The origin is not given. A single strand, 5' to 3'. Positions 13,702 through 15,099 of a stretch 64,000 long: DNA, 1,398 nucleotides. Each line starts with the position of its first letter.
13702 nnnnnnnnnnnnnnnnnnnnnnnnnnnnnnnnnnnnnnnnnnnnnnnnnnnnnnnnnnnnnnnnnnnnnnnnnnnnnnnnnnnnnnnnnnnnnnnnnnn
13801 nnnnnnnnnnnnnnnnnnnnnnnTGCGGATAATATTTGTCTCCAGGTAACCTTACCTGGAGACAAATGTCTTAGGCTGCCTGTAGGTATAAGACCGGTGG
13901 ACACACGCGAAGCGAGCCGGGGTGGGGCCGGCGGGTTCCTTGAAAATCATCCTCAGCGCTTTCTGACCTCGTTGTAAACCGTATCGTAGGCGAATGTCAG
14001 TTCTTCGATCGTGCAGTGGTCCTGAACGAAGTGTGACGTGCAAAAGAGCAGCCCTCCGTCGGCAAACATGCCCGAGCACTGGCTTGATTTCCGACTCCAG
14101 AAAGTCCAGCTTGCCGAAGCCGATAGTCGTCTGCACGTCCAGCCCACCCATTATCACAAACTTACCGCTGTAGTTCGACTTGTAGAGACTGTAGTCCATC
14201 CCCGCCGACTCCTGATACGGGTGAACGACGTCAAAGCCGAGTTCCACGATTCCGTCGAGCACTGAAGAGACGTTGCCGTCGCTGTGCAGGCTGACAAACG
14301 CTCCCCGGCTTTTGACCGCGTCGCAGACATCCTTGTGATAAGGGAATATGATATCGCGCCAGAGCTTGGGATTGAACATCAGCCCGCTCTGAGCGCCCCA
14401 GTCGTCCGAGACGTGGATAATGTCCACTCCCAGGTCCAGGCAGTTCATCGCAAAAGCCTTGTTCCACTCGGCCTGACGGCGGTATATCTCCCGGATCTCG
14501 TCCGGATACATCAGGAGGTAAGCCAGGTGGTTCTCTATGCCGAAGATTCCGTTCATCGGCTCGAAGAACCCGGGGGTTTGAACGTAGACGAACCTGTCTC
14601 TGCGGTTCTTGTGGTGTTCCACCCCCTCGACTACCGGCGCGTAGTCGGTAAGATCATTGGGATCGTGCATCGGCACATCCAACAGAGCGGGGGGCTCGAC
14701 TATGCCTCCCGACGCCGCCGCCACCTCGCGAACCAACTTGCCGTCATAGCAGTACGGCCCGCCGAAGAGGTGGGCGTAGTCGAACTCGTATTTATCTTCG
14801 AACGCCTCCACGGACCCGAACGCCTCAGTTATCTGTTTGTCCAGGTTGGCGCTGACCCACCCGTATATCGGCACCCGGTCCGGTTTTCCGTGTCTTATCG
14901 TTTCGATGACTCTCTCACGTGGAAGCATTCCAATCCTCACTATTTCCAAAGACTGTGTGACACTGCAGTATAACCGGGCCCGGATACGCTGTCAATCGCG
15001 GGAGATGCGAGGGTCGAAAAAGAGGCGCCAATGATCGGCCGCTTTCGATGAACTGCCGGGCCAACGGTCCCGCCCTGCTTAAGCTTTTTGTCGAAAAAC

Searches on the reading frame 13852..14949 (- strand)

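Call 83: search_protein_families(library=pfam, proteins=[window:13852-14949:-], max_evalue=0.00001)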
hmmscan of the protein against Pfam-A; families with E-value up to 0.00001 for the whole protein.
window:13852-14949:- (365 aa): 1 family
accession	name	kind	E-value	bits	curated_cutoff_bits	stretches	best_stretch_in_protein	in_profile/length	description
PF01208.23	URO-D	-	1.3e-14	54.5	23.9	1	137-291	161-308/346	Uroporphyrinogen decarboxylase (URO-D)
